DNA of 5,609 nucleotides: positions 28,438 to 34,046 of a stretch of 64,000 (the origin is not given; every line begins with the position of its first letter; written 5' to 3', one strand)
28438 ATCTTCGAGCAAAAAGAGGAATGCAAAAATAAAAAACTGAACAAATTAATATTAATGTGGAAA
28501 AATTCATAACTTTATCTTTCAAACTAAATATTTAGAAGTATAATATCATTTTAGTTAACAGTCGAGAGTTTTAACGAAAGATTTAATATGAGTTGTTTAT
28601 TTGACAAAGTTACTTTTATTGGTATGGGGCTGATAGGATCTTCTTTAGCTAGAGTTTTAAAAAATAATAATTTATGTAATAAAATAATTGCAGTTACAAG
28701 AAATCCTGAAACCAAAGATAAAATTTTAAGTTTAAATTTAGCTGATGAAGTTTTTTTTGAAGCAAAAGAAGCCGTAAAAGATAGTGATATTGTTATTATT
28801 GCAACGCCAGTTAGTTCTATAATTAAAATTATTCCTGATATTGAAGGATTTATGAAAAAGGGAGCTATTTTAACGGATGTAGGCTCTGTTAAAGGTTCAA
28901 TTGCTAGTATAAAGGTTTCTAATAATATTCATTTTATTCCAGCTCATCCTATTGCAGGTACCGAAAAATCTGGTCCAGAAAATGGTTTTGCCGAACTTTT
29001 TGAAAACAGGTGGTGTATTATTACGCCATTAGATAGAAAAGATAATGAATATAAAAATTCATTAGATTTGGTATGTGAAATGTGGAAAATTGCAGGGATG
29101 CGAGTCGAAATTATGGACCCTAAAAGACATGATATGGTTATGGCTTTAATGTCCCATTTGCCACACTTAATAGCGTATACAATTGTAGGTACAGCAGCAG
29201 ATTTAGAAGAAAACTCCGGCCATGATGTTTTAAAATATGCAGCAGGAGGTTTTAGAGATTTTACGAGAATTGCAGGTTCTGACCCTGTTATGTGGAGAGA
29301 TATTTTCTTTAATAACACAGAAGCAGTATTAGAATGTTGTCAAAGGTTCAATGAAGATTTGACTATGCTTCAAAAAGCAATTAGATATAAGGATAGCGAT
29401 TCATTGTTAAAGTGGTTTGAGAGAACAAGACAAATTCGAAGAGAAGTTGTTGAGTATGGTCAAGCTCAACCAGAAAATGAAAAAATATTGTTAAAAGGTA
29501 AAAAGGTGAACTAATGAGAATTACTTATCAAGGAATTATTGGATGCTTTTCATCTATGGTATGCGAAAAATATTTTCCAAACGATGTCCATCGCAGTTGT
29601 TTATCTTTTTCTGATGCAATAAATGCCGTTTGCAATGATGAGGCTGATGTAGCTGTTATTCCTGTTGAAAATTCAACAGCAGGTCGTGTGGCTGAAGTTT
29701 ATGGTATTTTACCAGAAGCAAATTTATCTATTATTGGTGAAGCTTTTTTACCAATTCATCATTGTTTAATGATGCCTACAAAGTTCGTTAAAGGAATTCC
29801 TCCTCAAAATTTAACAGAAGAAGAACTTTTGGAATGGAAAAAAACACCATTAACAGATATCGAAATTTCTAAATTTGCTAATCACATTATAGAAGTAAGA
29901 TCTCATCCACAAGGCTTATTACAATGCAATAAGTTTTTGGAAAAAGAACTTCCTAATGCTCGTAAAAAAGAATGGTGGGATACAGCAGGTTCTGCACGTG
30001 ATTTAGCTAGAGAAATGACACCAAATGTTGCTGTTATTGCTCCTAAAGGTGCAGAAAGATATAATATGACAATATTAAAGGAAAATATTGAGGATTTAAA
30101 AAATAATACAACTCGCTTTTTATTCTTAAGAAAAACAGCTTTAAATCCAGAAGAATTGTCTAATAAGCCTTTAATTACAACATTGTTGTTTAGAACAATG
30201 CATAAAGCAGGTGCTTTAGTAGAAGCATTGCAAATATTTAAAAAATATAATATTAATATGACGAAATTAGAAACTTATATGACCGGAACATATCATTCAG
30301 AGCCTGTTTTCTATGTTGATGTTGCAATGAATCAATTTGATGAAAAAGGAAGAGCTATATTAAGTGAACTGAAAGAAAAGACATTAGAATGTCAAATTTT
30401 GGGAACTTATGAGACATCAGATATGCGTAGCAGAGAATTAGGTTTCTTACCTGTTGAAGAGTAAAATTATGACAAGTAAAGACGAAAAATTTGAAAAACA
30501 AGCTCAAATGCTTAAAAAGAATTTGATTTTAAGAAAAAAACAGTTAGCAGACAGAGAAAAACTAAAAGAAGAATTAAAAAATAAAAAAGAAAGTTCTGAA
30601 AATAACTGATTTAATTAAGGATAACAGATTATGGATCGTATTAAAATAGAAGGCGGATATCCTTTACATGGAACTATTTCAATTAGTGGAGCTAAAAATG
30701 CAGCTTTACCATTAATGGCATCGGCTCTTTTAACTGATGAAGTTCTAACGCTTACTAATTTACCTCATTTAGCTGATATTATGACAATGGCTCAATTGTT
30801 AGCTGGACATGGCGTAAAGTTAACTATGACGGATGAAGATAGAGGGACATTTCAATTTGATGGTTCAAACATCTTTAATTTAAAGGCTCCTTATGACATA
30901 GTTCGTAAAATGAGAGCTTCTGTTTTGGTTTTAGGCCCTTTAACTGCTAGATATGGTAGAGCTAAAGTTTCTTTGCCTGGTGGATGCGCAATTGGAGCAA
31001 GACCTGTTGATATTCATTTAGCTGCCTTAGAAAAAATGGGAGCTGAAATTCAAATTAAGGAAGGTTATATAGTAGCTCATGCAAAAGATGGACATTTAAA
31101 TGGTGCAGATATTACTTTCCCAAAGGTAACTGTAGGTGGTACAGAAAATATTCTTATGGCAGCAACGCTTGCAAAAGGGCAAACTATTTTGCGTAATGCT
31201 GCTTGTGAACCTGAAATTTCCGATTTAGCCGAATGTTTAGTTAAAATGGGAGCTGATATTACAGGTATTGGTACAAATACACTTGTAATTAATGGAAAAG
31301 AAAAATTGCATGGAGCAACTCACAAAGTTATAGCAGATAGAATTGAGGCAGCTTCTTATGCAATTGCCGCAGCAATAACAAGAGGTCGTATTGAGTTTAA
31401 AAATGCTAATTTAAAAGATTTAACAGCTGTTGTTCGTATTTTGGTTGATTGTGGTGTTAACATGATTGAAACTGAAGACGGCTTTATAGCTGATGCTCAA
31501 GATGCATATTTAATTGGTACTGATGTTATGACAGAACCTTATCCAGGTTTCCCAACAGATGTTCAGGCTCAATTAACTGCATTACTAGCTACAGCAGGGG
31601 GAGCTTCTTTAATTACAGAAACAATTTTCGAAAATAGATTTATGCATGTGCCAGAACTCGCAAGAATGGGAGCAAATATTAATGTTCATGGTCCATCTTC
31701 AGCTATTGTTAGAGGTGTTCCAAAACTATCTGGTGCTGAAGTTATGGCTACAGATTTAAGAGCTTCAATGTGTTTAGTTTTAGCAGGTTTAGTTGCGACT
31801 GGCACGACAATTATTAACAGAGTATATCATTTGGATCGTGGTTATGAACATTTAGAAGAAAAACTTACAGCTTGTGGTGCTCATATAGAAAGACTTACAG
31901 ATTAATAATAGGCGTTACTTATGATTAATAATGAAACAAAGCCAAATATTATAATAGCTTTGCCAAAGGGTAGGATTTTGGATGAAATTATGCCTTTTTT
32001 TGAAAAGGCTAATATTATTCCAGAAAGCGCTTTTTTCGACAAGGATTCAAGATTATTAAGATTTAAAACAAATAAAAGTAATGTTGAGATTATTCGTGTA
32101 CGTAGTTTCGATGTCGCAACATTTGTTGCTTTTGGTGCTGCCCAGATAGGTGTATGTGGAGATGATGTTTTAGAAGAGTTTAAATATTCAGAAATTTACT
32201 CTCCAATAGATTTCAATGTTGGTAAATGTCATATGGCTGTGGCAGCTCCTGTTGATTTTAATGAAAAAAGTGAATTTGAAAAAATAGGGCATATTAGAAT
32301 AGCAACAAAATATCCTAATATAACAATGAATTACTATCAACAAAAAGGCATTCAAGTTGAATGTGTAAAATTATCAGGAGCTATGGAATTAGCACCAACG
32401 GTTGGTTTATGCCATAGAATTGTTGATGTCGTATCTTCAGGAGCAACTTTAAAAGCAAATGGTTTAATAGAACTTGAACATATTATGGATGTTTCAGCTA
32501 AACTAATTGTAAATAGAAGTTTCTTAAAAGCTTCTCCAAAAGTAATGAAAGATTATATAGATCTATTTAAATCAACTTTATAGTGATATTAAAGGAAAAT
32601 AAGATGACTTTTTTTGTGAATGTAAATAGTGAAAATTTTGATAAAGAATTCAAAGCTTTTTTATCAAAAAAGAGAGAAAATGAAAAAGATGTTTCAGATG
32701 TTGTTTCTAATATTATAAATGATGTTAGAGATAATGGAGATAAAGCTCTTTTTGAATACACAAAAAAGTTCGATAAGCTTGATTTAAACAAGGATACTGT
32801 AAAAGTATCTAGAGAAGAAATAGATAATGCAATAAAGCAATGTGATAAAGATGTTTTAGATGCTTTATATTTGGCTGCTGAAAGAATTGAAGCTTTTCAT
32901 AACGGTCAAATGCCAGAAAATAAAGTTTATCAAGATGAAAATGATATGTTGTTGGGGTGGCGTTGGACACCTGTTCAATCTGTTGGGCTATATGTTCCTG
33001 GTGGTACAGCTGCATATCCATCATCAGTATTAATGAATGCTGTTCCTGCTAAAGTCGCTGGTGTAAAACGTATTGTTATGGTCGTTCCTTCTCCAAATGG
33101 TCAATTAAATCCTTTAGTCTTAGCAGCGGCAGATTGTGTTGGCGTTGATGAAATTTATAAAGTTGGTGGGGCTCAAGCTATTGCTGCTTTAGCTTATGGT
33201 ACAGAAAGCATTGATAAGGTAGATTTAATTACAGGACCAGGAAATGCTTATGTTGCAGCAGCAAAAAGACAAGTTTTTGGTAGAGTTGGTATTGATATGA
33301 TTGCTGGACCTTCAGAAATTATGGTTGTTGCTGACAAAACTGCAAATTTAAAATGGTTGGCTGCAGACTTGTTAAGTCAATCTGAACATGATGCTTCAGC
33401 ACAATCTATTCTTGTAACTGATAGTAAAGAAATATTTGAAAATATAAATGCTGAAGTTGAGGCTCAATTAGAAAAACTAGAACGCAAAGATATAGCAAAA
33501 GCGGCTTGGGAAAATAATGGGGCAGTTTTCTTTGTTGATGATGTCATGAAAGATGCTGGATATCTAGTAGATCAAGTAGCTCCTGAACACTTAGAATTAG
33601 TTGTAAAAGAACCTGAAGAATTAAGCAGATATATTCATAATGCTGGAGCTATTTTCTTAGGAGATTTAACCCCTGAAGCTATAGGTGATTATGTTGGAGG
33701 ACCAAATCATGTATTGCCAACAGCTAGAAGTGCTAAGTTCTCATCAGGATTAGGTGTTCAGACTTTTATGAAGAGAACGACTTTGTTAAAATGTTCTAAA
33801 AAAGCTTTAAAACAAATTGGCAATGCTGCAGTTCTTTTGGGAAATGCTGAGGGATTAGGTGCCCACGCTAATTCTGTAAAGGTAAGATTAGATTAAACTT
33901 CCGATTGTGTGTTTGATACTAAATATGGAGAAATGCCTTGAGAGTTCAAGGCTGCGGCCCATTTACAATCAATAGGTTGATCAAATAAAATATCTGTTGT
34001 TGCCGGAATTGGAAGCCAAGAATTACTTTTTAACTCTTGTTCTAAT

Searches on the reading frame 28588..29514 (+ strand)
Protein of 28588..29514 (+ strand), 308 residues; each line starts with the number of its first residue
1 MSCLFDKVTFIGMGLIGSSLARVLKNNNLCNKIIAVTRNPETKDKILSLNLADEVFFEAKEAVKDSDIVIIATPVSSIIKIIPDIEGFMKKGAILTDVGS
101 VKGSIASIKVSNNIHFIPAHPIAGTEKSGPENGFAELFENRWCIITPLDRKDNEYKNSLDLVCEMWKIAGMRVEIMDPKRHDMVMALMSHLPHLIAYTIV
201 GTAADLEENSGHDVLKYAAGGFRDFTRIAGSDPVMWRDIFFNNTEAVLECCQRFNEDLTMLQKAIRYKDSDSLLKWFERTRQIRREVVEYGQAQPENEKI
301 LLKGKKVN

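Call 50: search_protein_families(library=pfam, proteins=[window:28588-29514:+], max_evalue=0.001)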
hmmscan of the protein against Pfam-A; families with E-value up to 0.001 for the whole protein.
window:28588-29514:+ (308 aa): 8 families
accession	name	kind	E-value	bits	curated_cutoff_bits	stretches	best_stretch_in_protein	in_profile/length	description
PF02153.23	PDH_N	-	2.7e-32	111.9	26.5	1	20-173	1-152/154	Prephenate dehydrogenase, nucleotide-binding domain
PF20463.3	PDH_C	-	7.8e-31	106.9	22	1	177-278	1-101/102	Prephenate dehydrogenase, dimerization domain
PF03807.23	F420_oxidored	-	6.9e-10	39.8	21.6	1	7-94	1-87/94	NADP oxidoreductase coenzyme F420-dependent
PF01210.29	NAD_Gly3P_dh_N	-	3.6e-06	27.5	23.1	1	7-96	1-100/158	NAD-dependent glycerol-3-phosphate dehydrogenase N-terminus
PF03446.21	NAD_binding_2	-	6.2e-06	26.7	21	1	7-104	1-98/161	NAD binding domain of 6-phosphogluconate dehydrogenase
PF02826.25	2-Hacid_dh_C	-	1.3e-05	25.1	25.1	1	7-81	38-107/178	D-isomer specific 2-hydroxyacid dehydrogenase, NAD binding domain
PF01488.26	Shikimate_DH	-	0.00053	20.5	24.3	1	7-87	14-97/138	Shikimate / quinate 5-dehydrogenase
PF07991.19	KARI_N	-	0.00082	19.4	20.6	0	7-96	6-92/165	Acetohydroxy acid isomeroreductase, NADPH-binding domain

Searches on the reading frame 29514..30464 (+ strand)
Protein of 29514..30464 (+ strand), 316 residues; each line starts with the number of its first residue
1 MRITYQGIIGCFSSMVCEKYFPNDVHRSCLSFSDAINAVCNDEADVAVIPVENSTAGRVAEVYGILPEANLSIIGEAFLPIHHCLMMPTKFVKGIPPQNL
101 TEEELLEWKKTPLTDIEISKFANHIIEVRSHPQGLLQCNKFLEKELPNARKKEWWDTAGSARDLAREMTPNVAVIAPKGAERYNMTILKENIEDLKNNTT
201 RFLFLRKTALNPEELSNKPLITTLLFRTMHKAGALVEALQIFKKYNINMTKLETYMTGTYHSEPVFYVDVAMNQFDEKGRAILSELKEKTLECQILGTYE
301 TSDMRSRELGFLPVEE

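Call 50: search_protein_families(library=pfam, proteins=[window:29514-30464:+], max_evalue=0.001)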
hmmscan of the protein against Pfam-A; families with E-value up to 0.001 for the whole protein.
window:29514-30464:+ (316 aa): 1 family
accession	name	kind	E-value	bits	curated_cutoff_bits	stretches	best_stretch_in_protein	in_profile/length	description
PF00800.23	PDT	-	1.1e-47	162.7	25.2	1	3-207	1-178/181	Prephenate dehydratase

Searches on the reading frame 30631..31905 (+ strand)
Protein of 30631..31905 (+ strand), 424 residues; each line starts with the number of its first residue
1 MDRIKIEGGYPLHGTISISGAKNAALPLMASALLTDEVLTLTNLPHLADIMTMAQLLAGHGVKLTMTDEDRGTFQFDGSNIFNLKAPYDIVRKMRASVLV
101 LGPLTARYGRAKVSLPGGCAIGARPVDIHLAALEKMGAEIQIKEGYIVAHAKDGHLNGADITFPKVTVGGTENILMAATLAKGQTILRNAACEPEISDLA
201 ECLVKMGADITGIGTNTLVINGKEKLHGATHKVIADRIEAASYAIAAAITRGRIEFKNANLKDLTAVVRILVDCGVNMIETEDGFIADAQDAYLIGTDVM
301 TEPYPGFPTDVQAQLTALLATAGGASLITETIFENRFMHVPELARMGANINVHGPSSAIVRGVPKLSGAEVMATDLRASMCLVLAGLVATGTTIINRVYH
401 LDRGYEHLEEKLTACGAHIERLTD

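Call 50: search_protein_families(library=pfam, proteins=[window:30631-31905:+], max_evalue=0.001)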
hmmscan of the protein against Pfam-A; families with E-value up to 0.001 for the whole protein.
window:30631-31905:+ (424 aa): 1 family
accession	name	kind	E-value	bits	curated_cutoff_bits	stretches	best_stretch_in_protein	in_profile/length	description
PF00275.25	EPSP_synthase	-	2.4e-107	359.7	22.8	1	7-412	2-417/417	EPSP synthase (3-phosphoshikimate 1-carboxyvinyltransferase)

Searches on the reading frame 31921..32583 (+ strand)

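Call 50: search_protein_families(library=pfam, proteins=[window:31921-32583:+], max_evalue=0.001)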
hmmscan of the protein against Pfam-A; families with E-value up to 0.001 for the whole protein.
window:31921-32583:+ (220 aa): 1 family
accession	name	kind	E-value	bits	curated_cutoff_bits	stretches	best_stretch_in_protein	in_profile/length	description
PF01634.23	HisG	-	3.7e-47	160.6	25.5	1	61-214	1-154/158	ATP phosphoribosyltransferase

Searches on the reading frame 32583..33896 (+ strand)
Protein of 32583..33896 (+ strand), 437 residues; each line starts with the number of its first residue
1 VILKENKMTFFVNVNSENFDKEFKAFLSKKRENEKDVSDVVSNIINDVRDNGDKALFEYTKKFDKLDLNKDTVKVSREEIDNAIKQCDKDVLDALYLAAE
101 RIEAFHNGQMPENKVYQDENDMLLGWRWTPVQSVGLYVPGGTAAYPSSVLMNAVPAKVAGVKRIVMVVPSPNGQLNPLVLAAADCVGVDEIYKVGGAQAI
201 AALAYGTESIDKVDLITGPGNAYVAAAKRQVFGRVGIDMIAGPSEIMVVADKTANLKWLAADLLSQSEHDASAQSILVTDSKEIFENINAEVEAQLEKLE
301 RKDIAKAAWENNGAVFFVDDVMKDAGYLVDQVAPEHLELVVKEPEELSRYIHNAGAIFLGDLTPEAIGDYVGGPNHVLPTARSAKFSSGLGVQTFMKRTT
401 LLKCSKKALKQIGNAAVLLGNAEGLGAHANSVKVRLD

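Call 50: search_protein_families(library=pfam, proteins=[window:32583-33896:+], max_evalue=0.001)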
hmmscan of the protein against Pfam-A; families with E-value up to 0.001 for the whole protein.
window:32583-33896:+ (437 aa): 1 family
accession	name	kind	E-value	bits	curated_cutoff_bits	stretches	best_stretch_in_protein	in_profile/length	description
PF00815.25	Histidinol_dh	-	4.1e-175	583.1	27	1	29-436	3-411/411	Histidinol dehydrogenase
